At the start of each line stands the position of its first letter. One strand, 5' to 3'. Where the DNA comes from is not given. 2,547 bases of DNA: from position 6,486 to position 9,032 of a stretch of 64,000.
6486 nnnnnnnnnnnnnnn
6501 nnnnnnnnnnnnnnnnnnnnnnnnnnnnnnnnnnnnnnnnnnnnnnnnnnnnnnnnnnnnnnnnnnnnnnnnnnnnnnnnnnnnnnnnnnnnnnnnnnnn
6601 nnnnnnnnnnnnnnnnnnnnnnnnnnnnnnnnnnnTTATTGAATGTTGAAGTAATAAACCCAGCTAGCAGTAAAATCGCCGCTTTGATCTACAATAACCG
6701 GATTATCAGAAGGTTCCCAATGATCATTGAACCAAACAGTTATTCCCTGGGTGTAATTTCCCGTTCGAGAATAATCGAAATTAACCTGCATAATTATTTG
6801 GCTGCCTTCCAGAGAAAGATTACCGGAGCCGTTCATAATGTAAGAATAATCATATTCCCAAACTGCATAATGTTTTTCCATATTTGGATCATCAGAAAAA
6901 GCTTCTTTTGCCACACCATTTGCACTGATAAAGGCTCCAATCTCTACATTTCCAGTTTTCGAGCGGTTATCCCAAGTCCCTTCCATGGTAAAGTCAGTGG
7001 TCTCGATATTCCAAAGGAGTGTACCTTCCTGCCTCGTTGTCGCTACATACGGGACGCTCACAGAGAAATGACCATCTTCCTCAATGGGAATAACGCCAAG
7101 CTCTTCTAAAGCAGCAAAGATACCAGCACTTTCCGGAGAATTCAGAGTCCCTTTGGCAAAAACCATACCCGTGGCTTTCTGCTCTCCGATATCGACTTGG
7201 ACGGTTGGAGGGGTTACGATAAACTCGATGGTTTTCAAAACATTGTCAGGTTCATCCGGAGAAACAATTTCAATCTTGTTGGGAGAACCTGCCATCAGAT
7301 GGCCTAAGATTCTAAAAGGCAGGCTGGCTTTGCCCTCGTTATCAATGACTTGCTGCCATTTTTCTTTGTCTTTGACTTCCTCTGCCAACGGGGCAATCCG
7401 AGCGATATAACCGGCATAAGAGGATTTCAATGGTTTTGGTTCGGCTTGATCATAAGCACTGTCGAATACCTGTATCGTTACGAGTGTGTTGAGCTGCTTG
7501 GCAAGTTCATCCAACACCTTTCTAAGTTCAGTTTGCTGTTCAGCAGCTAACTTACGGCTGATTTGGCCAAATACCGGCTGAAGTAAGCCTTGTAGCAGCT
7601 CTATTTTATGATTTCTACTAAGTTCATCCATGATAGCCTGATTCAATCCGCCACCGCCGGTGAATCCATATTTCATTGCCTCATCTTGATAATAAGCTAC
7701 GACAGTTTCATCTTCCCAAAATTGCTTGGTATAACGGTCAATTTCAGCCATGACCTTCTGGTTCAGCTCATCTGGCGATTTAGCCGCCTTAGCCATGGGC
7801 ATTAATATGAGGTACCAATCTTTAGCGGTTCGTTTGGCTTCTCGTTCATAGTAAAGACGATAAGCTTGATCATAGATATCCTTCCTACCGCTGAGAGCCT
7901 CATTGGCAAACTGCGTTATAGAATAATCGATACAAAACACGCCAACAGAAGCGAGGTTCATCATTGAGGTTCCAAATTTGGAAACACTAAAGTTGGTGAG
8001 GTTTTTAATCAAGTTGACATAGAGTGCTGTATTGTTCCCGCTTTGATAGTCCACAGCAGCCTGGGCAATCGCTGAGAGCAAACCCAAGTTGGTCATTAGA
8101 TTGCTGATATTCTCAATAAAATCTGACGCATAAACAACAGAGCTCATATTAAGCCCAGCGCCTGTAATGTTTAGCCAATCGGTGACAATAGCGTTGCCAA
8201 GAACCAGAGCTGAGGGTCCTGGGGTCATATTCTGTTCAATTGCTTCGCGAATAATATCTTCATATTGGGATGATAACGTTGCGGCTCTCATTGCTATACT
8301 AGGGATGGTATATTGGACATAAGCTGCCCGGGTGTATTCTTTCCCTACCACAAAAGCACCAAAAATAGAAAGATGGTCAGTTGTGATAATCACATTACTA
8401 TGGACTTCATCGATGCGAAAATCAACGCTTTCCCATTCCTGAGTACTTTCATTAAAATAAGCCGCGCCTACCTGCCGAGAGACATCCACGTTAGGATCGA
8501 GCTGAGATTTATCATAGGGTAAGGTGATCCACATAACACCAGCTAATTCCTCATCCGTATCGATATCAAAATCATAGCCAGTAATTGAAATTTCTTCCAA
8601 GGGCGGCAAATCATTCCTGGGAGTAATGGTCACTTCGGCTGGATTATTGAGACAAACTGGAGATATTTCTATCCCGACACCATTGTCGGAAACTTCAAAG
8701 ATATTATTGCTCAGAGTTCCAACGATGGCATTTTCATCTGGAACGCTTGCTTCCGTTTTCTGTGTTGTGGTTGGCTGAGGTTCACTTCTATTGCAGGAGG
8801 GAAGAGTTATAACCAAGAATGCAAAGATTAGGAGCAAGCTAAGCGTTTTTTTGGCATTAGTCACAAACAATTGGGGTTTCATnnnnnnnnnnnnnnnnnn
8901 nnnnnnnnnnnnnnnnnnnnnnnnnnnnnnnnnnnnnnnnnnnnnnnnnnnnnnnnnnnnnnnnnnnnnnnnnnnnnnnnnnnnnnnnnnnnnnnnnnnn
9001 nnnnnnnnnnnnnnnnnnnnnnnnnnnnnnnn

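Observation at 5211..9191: Copies of the methylase 3' end (73-bp repeat and a 22-bp core present four times) delimit two AT-rich gene cassettes: an att-like, integrase-less architecture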

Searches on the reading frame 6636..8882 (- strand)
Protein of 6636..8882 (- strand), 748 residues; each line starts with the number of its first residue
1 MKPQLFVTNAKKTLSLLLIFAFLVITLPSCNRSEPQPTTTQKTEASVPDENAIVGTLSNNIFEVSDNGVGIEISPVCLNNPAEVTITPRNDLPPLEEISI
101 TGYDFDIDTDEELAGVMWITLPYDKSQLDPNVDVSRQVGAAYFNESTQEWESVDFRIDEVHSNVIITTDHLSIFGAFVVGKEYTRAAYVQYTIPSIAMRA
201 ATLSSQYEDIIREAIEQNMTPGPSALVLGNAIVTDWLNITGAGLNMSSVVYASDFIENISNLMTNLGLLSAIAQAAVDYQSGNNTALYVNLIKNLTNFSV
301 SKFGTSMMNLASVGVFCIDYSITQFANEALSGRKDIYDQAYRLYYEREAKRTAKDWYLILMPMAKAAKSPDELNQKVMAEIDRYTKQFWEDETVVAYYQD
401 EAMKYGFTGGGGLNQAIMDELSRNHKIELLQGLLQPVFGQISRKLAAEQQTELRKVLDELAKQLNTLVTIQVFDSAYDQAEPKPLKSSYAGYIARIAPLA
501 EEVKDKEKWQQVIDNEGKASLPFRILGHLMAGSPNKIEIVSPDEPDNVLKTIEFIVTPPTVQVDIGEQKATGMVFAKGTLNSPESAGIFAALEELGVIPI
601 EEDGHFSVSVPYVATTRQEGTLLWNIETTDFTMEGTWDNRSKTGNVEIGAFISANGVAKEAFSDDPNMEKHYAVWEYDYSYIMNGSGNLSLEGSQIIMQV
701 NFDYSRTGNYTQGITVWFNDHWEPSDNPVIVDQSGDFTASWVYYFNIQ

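Call 6: search_protein_families(library=pfam, proteins=[window:6636-8882:-], max_evalue=0.01)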
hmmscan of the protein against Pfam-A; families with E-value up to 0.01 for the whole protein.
window:6636-8882:- (748 aa): 0 families

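Call 32: search_protein_families(library=padloc, proteins=[window:6636-8882:-], max_evalue=0.01)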
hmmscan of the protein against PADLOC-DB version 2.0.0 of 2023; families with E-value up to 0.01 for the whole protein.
window:6636-8882:- (748 aa): 1 family
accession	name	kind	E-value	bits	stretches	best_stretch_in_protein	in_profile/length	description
PDLC00595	ZorA1|ZorA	-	0.0038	14.1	1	208-315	95-203/487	MotA/ExbB/TolQ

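Call 60: search_solved_structures(query=window:6636-8882:-, max_evalue=1)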
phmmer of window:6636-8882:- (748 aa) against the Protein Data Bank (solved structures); distinct sequences matched with E-value up to 1: 3.
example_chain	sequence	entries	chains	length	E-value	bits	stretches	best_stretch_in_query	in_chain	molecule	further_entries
7w9w_A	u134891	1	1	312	0.73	11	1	277-345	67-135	ChRmine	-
7shs_A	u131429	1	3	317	0.76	11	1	277-345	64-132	ChRmine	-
7sfj_A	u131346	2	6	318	0.76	11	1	277-345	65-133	ChRmine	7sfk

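Call 61: search_protein_families(library=ncbifam, proteins=[window:6636-8882:-], max_evalue=0.01)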
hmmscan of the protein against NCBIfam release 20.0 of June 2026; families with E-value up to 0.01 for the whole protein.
window:6636-8882:- (748 aa): 0 families

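Call 81: find_homologous_proteins(query=window:6636-8882:-, max_evalue=0.00001)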
Query window:6636-8882:- (748 aa): 60 proteins with E <= 0.00001 among 8000 candidates.
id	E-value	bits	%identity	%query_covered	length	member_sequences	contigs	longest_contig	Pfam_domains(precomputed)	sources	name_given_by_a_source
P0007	0.0e+0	1690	100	100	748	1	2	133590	-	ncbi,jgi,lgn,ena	ncbi:MAG: hypothetical protein canaca05_00570 [Anaerolineaceae bacterium]|jgi:hypothetical protein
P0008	0.0e+0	1686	100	100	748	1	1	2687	-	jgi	-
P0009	0.0e+0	1685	100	100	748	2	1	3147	-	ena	-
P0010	0.0e+0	1683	99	100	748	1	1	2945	-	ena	-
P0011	0.0e+0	1682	99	100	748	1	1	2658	-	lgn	-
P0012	0.0e+0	1681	99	100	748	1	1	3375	-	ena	-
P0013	0.0e+0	1681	99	100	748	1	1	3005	-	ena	-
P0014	0.0e+0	1681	99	100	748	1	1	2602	-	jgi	-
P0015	0.0e+0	1680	99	100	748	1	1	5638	-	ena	-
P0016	0.0e+0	1680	99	100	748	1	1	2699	-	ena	-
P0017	0.0e+0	1679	99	100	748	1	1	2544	-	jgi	-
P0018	0.0e+0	1679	99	100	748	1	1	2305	-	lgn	-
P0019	0.0e+0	1678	99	100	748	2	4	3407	-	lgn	-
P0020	0.0e+0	1678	99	100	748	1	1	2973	-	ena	-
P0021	0.0e+0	1677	99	100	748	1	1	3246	-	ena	-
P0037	0.0e+0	1354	81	100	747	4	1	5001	-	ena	-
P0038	0.0e+0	1326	77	100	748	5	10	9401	-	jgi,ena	-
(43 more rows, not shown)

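Call 84: find_encoding_contigs(protein=P0037, flank=6000, max_places=5)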
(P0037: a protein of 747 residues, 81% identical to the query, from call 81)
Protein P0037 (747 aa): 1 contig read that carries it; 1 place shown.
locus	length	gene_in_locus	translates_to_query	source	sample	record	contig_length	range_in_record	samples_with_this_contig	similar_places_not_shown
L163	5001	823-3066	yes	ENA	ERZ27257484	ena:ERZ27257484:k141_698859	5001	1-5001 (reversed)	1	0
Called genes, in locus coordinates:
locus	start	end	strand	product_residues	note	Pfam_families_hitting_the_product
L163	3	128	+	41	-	?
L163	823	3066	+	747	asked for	-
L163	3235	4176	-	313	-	PF13936:HTH_38, PF00665:rve (weak)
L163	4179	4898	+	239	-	-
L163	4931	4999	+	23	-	?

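Call 85: find_encoding_contigs(protein=P0038, flank=6000, max_places=8)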
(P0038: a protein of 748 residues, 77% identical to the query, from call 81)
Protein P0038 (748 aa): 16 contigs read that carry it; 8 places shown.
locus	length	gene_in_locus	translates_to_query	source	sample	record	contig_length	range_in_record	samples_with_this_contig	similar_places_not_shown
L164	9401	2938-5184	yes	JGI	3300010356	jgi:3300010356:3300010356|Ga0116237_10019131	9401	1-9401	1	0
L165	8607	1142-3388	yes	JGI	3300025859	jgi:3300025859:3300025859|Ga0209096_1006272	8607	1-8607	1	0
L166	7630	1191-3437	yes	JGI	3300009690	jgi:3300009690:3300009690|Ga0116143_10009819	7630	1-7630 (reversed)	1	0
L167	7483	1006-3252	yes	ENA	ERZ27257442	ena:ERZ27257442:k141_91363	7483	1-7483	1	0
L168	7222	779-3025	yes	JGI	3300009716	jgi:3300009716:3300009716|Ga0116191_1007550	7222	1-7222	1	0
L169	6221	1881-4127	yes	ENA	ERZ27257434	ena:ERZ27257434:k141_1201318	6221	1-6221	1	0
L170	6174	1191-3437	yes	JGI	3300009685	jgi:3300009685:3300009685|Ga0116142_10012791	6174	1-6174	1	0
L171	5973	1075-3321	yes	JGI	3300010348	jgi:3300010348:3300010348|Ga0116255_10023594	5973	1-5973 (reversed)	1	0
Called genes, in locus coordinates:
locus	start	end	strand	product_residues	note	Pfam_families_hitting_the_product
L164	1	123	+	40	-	?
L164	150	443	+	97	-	PF00708:Acylphosphatase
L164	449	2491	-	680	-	PF00270:DEAD (faint), PF04851:ResIII, PF17757:UvrB_inter, PF27431:UvrB_3rd, PF00271:Helicase_C, PF12344:UvrB, PF02151:UVR (weak)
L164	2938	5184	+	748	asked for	-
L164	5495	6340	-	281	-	PF07751:Abi_2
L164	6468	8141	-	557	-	PF02086:MethyltransfD12 (faint), PF01555:N6_N4_Mtase, PF04471:Mrr_cat, PF22722:NA-iREase1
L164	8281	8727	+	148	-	-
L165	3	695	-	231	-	?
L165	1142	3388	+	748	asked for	-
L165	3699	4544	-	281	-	PF07751:Abi_2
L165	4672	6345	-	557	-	PF01555:N6_N4_Mtase, PF04471:Mrr_cat, PF22722:NA-iREase1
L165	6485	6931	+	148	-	-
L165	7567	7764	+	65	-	-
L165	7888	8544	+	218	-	PF01476:LysM, PF23473:LysM3_LYK4_5 (faint), PF01476:LysM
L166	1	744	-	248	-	?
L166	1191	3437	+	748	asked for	-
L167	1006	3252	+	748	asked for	-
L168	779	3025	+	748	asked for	-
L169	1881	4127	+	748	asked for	-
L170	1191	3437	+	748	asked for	-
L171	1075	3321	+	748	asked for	-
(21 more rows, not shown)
